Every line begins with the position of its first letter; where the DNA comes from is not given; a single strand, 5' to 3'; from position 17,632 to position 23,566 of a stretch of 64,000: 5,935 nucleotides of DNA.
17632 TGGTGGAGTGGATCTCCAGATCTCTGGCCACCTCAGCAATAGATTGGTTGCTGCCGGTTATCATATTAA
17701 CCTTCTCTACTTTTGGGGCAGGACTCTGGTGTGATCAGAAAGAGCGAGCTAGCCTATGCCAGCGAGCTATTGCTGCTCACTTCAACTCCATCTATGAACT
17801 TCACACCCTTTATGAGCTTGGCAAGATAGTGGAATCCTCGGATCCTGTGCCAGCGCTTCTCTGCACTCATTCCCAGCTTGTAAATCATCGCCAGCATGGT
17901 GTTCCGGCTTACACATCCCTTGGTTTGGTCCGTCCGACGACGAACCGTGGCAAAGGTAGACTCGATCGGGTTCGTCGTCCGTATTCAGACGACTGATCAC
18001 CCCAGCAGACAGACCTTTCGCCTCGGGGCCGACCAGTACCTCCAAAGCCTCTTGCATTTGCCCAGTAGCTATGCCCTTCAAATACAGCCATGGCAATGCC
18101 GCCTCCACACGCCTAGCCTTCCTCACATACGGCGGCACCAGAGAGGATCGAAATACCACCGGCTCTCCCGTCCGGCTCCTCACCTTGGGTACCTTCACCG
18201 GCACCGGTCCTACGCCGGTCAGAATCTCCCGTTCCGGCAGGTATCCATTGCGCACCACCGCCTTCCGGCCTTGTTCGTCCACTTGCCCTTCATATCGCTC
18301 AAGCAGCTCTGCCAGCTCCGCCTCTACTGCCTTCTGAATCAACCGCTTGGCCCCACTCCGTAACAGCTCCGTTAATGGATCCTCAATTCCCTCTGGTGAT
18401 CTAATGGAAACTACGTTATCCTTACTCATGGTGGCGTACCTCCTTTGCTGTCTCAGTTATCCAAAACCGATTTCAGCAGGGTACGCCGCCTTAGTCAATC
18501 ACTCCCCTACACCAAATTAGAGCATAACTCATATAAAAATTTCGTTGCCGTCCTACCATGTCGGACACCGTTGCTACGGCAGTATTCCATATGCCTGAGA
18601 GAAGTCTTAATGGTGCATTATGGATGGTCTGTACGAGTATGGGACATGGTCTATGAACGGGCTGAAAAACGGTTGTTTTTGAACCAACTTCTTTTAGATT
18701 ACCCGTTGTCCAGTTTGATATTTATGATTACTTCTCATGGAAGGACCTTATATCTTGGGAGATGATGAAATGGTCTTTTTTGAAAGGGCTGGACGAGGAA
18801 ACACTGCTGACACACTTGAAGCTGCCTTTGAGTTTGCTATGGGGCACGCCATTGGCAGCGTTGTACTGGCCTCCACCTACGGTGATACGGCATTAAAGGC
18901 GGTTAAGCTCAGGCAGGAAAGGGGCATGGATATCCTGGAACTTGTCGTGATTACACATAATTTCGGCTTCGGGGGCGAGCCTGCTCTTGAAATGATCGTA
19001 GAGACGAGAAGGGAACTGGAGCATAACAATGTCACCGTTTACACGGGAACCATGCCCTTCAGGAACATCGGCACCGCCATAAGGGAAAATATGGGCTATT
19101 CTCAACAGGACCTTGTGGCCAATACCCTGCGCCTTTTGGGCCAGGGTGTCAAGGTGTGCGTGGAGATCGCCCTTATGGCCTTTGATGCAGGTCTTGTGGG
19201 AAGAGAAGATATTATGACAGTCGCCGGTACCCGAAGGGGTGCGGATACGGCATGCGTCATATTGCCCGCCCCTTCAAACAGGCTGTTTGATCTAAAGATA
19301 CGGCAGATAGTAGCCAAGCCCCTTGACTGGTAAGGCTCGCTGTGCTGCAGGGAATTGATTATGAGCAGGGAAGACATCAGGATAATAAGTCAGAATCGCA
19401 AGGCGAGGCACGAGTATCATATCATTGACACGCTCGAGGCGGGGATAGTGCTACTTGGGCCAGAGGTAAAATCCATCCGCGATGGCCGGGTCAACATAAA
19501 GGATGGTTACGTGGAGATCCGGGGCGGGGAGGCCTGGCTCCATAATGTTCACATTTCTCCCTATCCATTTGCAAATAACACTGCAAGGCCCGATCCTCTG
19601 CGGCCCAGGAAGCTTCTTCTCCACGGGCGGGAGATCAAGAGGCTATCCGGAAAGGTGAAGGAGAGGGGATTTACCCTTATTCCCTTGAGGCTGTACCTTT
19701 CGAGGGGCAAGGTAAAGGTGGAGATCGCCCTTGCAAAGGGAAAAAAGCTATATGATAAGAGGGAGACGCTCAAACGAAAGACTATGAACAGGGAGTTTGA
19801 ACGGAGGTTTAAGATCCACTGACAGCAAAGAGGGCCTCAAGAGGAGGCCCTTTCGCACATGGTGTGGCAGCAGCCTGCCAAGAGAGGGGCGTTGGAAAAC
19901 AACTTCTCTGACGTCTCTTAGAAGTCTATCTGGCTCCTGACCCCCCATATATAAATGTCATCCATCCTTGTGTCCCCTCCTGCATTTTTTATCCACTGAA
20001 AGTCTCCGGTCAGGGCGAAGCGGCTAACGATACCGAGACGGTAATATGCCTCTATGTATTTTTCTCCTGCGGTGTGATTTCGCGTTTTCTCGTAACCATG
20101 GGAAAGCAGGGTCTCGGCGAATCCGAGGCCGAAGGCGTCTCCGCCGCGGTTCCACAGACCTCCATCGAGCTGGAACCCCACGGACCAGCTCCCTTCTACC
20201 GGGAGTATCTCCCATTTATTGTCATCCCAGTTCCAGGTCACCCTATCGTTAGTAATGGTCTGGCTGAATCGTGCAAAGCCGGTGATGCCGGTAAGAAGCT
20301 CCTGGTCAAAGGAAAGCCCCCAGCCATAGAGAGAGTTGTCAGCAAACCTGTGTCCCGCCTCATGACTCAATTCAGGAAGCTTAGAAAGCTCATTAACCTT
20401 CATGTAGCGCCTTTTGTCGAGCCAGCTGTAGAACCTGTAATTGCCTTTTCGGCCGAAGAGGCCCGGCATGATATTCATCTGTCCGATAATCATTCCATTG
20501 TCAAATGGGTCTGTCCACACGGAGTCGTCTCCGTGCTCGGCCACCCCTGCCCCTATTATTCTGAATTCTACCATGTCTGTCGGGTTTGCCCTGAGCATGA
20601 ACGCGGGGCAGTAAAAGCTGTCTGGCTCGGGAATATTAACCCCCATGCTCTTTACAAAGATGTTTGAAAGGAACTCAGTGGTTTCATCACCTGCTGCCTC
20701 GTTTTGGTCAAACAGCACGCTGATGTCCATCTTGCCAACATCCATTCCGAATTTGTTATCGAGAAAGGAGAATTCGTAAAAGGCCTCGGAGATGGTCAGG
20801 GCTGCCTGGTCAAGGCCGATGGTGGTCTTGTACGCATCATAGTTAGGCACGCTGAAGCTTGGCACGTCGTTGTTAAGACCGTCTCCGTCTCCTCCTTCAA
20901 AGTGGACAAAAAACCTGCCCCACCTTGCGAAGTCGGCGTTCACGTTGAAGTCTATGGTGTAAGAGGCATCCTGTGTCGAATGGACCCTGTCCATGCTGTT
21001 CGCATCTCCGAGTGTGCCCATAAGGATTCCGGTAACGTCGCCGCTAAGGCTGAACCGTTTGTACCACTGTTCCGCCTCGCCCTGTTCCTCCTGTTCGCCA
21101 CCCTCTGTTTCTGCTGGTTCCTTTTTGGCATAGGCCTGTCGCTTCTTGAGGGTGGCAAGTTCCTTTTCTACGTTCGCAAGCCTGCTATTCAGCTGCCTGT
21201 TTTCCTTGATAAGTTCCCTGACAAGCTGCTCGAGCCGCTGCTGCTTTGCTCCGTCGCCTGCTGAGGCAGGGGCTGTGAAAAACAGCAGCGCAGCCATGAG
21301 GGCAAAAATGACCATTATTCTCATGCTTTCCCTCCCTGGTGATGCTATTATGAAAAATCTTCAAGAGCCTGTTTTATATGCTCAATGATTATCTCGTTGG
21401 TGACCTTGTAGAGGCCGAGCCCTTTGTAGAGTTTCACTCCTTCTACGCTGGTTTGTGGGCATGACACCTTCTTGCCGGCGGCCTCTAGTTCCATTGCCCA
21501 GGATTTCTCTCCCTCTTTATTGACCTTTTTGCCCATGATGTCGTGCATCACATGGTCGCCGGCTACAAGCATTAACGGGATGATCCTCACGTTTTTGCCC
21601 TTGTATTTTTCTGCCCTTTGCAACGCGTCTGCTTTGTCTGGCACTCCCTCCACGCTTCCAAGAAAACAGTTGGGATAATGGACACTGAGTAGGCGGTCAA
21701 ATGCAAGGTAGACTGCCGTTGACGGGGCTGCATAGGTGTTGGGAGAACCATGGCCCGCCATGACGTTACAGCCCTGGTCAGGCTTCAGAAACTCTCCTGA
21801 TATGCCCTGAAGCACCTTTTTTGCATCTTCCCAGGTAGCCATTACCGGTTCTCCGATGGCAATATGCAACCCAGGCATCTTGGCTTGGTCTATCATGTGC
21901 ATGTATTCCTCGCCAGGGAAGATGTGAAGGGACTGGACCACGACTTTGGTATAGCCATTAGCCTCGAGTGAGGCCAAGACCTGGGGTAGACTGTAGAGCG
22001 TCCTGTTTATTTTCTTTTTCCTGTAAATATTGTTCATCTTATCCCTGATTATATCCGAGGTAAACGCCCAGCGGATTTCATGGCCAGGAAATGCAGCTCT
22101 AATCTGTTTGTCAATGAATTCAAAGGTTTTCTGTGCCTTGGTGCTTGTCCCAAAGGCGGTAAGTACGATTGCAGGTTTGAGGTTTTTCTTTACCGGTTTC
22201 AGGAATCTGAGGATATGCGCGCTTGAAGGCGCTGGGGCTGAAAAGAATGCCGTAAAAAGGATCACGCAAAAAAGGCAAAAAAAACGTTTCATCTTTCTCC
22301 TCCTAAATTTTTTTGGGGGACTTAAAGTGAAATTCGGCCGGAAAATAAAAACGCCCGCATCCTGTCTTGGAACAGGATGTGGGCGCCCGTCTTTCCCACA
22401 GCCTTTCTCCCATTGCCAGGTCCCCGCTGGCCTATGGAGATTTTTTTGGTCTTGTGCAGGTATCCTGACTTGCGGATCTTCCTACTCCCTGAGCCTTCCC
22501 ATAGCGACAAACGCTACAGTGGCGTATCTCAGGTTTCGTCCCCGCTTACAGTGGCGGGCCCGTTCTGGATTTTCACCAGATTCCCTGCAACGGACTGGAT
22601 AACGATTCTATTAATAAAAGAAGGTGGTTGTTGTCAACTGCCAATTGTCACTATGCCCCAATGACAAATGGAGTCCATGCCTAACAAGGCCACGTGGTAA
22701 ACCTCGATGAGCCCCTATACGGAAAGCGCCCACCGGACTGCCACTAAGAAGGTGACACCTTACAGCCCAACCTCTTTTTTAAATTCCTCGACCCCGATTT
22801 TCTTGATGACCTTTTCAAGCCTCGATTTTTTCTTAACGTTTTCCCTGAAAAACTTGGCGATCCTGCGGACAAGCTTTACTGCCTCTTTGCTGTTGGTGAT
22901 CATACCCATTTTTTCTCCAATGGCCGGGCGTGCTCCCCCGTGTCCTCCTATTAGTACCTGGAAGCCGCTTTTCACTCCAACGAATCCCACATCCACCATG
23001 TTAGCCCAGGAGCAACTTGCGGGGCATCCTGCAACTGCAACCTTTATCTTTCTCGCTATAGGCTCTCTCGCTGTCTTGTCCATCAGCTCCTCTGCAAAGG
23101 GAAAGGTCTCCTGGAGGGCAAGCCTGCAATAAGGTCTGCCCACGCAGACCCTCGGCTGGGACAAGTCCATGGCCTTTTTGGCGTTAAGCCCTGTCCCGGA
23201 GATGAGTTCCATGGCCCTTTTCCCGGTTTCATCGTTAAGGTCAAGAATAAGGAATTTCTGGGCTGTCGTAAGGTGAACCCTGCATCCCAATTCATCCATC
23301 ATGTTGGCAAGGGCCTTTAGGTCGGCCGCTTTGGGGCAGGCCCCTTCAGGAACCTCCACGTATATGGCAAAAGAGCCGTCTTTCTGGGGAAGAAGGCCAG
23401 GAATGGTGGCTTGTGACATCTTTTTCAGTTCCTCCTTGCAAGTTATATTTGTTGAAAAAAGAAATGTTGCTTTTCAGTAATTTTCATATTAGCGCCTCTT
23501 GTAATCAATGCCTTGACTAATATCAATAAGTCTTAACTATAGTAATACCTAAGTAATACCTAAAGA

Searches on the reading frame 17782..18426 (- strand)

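Call 69: search_protein_families(library=pfam, proteins=[window:17782-18426:-], max_evalue=0.001)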
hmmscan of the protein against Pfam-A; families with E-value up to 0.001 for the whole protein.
window:17782-18426:- (214 aa): 1 family
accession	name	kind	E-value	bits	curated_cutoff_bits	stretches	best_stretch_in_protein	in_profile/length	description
PF00872.24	Transposase_mut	-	2e-14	53.8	21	1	18-149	22-142/379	Transposase, Mutator family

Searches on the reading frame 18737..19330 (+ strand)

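Call 69: search_protein_families(library=pfam, proteins=[window:18737-19330:+], max_evalue=0.001)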
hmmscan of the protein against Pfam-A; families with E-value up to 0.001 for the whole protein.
window:18737-19330:+ (198 aa): 1 family
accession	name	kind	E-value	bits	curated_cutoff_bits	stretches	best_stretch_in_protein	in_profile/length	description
PF02887.21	PK_C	-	3.6e-05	24.3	28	1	26-175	3-114/114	Pyruvate kinase, alpha/beta domain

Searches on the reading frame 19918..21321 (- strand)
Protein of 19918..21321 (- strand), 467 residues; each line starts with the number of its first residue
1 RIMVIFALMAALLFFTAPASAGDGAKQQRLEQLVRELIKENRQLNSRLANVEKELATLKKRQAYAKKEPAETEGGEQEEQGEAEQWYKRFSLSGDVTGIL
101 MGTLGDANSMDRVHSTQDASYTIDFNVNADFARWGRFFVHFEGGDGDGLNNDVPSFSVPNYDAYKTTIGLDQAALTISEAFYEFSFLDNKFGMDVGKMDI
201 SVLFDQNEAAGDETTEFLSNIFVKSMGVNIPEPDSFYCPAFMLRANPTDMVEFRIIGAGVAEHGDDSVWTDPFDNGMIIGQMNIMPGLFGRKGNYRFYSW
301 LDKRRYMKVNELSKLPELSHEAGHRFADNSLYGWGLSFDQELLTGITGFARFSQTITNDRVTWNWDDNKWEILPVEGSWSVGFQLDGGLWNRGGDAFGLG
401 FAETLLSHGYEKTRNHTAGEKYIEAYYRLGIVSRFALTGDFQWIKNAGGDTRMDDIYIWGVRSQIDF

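Call 69: search_protein_families(library=pfam, proteins=[window:19918-21321:-], max_evalue=0.001)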
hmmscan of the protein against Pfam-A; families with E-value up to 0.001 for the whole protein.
window:19918-21321:- (467 aa): 1 family
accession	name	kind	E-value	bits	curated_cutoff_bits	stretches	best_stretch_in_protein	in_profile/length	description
PF04966.18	OprB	-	1.3e-25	91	22.9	1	137-467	29-372/372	Carbohydrate-selective porin, OprB family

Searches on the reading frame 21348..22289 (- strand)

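Call 69: search_protein_families(library=pfam, proteins=[window:21348-22289:-], max_evalue=0.001)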
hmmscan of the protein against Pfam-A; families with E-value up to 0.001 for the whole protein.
window:21348-22289:- (313 aa): 2 families
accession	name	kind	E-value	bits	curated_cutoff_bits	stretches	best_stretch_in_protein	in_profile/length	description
PF06180.16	CbiK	-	2e-45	155.6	26.2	1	40-310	2-262/262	Cobalt chelatase (CbiK)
PF01903.22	CbiX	-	2.5e-06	28.2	22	1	202-253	24-74/106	CbiX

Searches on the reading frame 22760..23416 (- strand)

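Call 69: search_protein_families(library=pfam, proteins=[window:22760-23416:-], max_evalue=0.001)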
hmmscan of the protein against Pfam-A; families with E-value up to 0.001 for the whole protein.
window:22760-23416:- (218 aa): 2 families
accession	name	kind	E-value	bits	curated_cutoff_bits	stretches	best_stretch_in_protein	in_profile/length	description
PF01077.27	NIR_SIR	-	1.4e-26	93.3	27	1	86-217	6-151/158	Nitrite and sulphite reductase 4Fe-4S domain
PF03460.22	NIR_SIR_ferr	-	7.7e-08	32.4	24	1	10-63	2-57/69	Nitrite/Sulfite reductase ferredoxin-like half domain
